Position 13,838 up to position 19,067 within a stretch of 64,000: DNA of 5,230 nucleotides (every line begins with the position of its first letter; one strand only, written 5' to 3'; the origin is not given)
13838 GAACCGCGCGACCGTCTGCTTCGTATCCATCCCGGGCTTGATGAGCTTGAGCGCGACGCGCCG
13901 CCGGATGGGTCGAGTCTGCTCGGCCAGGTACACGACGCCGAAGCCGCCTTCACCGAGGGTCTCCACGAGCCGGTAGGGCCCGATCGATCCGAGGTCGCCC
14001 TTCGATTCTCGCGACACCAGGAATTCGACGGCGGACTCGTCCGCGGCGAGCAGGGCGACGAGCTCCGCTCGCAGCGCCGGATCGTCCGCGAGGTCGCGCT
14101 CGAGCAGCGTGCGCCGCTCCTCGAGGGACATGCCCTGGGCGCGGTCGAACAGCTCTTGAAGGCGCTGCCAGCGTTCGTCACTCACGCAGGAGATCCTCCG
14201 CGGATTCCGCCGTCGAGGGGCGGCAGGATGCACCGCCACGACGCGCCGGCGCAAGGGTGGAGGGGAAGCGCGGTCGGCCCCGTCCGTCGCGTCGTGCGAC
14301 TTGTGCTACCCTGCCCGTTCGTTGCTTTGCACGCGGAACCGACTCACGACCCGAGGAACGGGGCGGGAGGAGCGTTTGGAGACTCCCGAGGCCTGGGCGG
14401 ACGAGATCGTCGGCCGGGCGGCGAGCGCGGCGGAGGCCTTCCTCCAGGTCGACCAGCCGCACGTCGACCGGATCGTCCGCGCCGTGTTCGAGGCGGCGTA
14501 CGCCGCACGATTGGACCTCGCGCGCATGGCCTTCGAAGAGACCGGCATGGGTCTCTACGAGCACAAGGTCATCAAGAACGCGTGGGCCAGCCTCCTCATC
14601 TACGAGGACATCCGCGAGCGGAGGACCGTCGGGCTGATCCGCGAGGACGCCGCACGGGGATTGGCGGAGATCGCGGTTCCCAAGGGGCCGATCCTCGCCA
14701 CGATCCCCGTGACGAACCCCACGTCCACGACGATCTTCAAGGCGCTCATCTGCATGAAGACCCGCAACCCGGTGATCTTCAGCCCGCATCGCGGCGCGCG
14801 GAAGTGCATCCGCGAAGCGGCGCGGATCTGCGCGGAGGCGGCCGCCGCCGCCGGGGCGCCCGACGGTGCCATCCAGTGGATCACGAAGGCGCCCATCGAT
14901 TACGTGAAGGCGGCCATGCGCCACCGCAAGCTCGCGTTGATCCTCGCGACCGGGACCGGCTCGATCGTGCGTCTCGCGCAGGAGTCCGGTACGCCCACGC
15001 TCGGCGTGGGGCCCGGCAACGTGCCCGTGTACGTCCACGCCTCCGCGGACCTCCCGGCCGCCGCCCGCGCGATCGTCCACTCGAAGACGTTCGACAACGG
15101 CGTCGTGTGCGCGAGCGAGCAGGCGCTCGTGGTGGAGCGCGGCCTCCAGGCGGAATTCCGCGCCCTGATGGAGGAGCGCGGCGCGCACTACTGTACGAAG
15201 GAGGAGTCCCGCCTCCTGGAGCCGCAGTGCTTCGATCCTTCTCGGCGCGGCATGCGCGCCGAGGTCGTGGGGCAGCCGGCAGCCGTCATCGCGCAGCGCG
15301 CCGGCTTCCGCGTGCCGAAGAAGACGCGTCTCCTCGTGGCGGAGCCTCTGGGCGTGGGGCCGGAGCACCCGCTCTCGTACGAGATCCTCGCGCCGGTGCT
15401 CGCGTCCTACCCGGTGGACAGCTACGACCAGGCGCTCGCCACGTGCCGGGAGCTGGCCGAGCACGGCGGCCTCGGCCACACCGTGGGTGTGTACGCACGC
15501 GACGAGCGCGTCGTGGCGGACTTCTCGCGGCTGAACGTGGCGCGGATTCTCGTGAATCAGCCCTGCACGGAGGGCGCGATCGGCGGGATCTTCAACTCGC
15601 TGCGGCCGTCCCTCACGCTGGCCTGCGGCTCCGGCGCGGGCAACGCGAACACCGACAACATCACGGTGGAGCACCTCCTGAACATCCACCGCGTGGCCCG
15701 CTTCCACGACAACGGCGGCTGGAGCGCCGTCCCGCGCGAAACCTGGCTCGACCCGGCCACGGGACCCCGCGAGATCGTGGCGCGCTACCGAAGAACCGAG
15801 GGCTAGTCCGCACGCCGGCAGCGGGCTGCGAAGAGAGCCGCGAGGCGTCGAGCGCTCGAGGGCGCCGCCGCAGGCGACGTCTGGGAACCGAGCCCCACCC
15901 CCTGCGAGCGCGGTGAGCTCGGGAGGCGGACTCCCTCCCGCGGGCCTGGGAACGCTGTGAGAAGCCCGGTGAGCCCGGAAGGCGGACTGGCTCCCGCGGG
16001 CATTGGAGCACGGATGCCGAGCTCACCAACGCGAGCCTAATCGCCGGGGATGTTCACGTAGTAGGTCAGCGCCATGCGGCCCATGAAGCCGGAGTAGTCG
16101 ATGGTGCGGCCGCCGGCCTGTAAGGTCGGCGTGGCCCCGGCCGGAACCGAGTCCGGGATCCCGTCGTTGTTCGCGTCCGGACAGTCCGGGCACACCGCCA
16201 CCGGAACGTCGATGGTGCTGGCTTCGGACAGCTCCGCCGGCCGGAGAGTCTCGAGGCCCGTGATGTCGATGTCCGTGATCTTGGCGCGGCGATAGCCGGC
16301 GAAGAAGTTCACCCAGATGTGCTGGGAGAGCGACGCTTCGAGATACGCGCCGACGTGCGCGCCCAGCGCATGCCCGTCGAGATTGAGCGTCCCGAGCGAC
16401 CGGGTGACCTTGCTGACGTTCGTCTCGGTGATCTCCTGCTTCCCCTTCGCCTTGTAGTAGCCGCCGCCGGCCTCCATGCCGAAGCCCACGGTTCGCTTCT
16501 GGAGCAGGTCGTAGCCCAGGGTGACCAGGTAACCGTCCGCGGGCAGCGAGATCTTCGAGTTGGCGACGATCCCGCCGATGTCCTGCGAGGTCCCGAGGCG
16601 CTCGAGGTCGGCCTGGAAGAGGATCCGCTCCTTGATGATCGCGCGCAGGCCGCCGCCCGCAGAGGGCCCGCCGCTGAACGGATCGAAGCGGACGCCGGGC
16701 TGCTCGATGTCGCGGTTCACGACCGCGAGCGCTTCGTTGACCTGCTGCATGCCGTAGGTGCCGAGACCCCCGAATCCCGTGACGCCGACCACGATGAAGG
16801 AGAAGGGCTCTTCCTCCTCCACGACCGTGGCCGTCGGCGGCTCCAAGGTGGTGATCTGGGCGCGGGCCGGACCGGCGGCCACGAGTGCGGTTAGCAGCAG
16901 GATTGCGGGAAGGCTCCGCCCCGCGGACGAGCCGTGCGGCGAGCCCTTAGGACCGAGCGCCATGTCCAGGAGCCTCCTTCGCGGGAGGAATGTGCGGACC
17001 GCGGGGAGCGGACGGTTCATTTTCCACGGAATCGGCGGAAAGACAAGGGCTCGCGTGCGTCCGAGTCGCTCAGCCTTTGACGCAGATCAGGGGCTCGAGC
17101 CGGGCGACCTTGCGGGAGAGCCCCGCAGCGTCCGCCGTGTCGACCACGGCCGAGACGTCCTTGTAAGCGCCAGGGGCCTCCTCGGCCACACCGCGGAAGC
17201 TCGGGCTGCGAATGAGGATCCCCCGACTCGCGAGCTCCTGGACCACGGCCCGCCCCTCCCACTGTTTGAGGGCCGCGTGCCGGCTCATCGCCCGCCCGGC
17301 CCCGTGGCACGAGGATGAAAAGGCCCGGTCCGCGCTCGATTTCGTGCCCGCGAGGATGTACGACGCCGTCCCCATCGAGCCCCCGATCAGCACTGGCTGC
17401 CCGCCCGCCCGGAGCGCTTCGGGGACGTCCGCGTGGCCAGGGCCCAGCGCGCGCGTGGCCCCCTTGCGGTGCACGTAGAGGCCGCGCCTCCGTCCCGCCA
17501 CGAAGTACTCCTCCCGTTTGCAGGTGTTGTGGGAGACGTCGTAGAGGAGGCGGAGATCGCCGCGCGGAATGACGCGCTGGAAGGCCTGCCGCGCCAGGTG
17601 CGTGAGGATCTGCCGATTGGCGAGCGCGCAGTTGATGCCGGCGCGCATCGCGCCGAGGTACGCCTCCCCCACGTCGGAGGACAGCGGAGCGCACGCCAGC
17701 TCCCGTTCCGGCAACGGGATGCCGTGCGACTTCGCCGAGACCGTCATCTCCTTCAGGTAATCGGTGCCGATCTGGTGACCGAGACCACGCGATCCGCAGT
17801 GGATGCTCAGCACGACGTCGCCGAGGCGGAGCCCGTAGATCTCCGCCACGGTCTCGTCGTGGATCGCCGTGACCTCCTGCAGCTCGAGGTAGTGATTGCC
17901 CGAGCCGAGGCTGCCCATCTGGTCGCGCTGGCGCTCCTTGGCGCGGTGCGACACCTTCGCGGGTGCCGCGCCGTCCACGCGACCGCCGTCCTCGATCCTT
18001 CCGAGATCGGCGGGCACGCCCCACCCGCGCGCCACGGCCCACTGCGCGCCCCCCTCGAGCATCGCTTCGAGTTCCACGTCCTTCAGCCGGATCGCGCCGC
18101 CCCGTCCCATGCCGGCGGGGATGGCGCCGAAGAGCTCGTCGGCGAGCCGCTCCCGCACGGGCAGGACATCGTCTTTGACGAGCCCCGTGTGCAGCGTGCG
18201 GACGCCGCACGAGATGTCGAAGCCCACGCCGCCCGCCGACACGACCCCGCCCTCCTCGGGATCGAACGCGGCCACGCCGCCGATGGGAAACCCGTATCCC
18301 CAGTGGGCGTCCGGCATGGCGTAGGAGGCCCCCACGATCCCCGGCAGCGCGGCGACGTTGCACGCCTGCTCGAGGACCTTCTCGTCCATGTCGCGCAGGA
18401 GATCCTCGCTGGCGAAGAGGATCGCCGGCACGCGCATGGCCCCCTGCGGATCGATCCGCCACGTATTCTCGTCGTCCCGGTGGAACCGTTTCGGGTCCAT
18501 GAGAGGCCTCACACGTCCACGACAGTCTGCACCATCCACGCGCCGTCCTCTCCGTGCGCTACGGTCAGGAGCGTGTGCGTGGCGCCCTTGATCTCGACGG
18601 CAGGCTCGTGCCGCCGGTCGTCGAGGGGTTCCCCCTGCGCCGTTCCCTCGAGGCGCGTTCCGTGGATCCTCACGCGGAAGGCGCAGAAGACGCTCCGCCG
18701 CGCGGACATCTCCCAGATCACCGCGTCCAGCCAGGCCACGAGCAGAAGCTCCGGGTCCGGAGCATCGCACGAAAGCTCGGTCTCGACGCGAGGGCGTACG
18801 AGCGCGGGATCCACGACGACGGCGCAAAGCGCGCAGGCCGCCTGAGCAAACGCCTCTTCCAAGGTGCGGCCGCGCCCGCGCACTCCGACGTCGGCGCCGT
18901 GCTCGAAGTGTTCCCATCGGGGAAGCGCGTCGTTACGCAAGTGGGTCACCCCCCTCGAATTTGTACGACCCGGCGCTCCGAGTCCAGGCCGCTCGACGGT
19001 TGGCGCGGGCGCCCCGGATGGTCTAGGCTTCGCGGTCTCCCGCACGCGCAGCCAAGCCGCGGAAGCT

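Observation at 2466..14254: Two paralogous convergent ECF-sigma/TPR-kinase pairs bracket a giant FG-GAP T9SS cargo gene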

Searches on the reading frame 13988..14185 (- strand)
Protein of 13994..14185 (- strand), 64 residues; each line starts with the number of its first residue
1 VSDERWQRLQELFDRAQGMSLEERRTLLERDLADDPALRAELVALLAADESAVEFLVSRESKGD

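Call 54: search_protein_families(library=pfam, proteins=[window:13994-14185:-], max_evalue=10)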
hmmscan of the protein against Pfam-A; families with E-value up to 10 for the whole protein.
seq(64 aa): 0 families

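Call 67: find_homologous_proteins(query=A1, max_evalue=0.00001)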
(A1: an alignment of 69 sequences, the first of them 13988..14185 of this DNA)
Query A1 (69 sequences) (66 aa, profile of the alignment): 199 proteins with E <= 0.00001 among 993 candidates; the best 120 are listed.
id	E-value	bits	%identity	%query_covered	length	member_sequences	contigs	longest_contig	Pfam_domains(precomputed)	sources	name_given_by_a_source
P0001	3.6e-19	86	36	83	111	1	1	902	-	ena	-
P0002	1.2e-18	84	43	80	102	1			-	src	-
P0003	1.6e-18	84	42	80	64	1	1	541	-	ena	-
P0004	4.5e-18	82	41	85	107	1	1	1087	-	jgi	jgi:hypothetical protein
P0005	9.5e-18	81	44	73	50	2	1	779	-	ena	-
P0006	1.4e-17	81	37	73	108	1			-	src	-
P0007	1.8e-17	80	46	59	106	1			-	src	-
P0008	2.7e-17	80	-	-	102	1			-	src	-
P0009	4.1e-17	79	37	53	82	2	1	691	-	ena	-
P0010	5.1e-17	79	35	76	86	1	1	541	-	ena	-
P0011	1.0e-16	78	-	-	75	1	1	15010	-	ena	-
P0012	1.1e-16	78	31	76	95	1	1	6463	-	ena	-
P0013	1.5e-16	78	43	74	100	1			-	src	-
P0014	1.8e-16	77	37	53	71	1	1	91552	-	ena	-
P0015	1.9e-16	77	35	52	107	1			-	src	-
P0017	2.7e-16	77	-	-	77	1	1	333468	-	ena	-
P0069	3.7e-14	70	-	-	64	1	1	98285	-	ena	-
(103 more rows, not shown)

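Call 69: find_encoding_contigs(protein=P0014, flank=5000, max_places=2)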
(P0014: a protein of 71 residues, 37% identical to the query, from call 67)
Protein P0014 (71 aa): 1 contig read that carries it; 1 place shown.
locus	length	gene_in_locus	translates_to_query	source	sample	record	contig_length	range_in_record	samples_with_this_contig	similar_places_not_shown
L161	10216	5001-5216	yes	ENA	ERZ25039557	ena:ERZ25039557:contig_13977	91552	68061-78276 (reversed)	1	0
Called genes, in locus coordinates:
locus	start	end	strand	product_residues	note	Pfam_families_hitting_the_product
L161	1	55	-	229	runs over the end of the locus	-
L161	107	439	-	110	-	-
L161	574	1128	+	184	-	PF07714:PK_Tyr_Ser-Thr, PF00069:Pkinase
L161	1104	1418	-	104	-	-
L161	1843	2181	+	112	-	-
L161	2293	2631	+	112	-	-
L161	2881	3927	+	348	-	PF24796:WDR55 (faint), PF25174:Beta-prop_THOC3, PF12894:ANAPC4_WD40 (faint), PF23381:Beta-prop_IFT122_1st (weak), PF25175:Beta-prop_WDR5 (weak), PF23414:Beta-prop_EML_2, PF24814:WD40_Prp19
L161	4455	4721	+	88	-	PF07719:TPR_2 (weak), PF13428:TPR_14 (faint)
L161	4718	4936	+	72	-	-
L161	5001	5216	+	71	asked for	-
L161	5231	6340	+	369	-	PF00069:Pkinase, PF07714:PK_Tyr_Ser-Thr, PF01636:APH (faint)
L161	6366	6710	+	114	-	PF02518:HATPase_c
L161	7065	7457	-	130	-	PF00171:Aldedh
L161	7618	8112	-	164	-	PF00171:Aldedh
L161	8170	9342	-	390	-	PF03435:Sacchrp_dh_NADP, PF16653:Sacchrp_dh_C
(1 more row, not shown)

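Call 70: find_encoding_contigs(protein=P0069, flank=5000, max_places=2)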
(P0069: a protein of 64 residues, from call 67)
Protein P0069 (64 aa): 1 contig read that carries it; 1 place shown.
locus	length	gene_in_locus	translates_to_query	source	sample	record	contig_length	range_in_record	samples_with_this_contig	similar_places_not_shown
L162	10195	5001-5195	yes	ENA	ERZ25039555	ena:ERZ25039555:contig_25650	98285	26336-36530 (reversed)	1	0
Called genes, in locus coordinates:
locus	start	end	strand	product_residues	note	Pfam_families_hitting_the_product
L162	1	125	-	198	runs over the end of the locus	-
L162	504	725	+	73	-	-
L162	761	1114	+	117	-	PF07638:Sigma70_ECF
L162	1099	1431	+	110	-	PF07638:Sigma70_ECF, PF04545:Sigma70_r4 (weak)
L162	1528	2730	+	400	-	PF00069:Pkinase, PF01636:APH (weak), PF03109:ABC1, PF07714:PK_Tyr_Ser-Thr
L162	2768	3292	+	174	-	-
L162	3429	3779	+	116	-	PF23381:Beta-prop_IFT122_1st, PF23414:Beta-prop_EML_2, PF24105:Beta-prop_CAF1B_HIR1, PF24807:WD40_CDC20-Fz, PF24814:WD40_Prp19, PF24817:WD40_WDHD1_1st, PF25168:Beta-prop_WDR36-Utp21_2nd, PF25174:Beta-prop_THOC3, +10 more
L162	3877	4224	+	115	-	-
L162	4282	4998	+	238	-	PF23381:Beta-prop_IFT122_1st, PF25175:Beta-prop_WDR5, PF25391:WD40_Gbeta, PF25174:Beta-prop_THOC3, PF24807:WD40_CDC20-Fz, PF25168:Beta-prop_WDR36-Utp21_2nd, PF25171:Beta-prop_WDR36-Utp21_1st, PF25173:Beta-prop_WDR3_1st, +15 more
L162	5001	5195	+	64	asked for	-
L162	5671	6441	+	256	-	-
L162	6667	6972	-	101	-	PF14572:Pribosyl_synth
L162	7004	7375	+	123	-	-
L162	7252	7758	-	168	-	-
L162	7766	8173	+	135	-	-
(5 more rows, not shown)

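Call 71: find_encoding_contigs(protein=P0017, flank=5000, max_places=2)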
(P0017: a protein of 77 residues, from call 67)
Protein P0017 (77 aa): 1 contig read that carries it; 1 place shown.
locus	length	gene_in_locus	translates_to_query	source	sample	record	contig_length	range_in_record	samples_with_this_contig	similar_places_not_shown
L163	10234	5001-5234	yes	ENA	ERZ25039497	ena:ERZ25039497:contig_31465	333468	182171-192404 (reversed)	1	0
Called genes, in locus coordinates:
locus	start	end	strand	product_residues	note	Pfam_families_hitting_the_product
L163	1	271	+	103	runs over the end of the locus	PF12867:DinB_2 (weak)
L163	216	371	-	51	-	-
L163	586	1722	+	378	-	-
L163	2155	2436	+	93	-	-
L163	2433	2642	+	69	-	-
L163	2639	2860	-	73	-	-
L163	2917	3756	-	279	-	PF00069:Pkinase, PF07714:PK_Tyr_Ser-Thr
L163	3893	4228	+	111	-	-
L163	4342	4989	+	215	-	PF07638:Sigma70_ECF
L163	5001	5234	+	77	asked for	-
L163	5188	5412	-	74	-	-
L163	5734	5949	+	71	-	PF00069:Pkinase, PF07714:PK_Tyr_Ser-Thr (weak)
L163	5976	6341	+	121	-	-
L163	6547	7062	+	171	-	-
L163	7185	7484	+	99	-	PF02771:Acyl-CoA_dh_N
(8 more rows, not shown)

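Call 78: predict_structure(alignment_id=A2)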
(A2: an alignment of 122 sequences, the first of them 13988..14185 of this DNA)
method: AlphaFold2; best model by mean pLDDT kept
length: 66 residues; sequences in the alignment: 122
mean_pLDDT: 80.0   pTM: 0.58
mean pLDDT of the five models: 80.0, 78.5, 78.3, 76.7, 74.1
residues with pLDDT >= 90: 16; 70-90: 34; 50-70: 14; < 50: 2
segments of 3 or more residues with pLDDT < 50: none
pLDDT, mean of each block of 10 residues (from residue 1): 88 89 88 88 86 59 50
secondary structure, 60 per line:
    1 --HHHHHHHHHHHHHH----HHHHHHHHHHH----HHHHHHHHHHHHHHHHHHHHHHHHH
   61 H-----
elements in order: H3-16 H21-31 H36-61

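Call 82: fold_search(model_id=the predicted structure, library=pdb)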
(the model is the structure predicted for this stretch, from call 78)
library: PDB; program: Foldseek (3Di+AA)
matches with E <= 10: 12; with E <= 0.001: 0
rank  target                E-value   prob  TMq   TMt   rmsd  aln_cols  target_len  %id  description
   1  1hdd_C                3.2e+00  0.15  0.40  0.45   3.9        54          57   20  CRYSTAL STRUCTURE OF AN ENGRAILED HOMEODOMAIN-DNA COMPLEX AT 2.8 ANGSTROMS RESOLUTION: A FRAMEWORK FOR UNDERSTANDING H (released 1992-01-15)
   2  5ewx_A                3.7e+00  0.10  0.35  0.14  11.0        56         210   23  Fusion protein of T4 lysozyme and B4 domain of protein A from staphylococcal aureus with chemical cross-linker EY-CBS (released 2016-03-30)
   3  3hdd_A                4.2e+00  0.13  0.41  0.46   3.9        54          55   20  ENGRAILED HOMEODOMAIN DNA COMPLEX (released 1998-11-11)
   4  2da2_MODEL_1_A        4.8e+00  0.11  0.41  0.39   4.1        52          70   25  Solution structure of the second homeobox domain of AT-binding transcription factor 1 (ATBF1) (released 2006-06-13)
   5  5h77_L                4.8e+00  0.09  0.33  0.28   8.8        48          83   27  Crystal structure of the PKA-protein A fusion protein (released 2017-06-28)
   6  4qtr_B                5.5e+00  0.11  0.41  0.47   4.2        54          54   18  Computational design of co-assembling protein-DNA nanowires (released 2015-07-29)
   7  1vp7_F                6.3e+00  0.08  0.39  0.40  10.1        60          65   18  Crystal structure of Exodeoxyribonuclease VII small subunit (NP_881400.1) from Bordetella pertussis at 2.40 A resoluti (released 2004-10-26)
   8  6b87_C                7.2e+00  0.05  0.36  0.24  16.0        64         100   26  Crystal structure of transmembrane protein TMHC2_E (released 2018-03-14)
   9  3mzw_B                8.2e+00  0.06  0.33  0.39   9.1        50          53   20  HER2 extracelluar region with affinity matured 3-helix affibody ZHER2:342 (released 2010-07-28)
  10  6owy_B                8.2e+00  0.04  0.37  0.30  16.2        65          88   20  Spy H96L:Im7 K20pI-Phe complex; multiple anomalous datasets contained herein for element identification (released 2019-05-29)
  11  2jwt_MODEL_1_A        8.8e+00  0.07  0.39  0.41   3.8        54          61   20  Solution structure of Engrailed homeodomain WT (released 2008-04-01)
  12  8dab_A                9.4e+00  0.06  0.33  0.38   8.1        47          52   26  Coevolved affibody-Z domain pair LL2.c17 (released 2023-07-26)

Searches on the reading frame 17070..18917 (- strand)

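Call 43: search_protein_families(library=pfam, proteins=[window:17070-18917:-], max_evalue=0.001)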
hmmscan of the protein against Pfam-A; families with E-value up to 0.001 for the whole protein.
window:17070-18917:- (615 aa): 1 family
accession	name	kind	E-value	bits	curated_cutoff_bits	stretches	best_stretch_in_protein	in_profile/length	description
PF01139.22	RtcB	-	1.4e-162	542.3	27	1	184-615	1-426/426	tRNA-splicing ligase RtcB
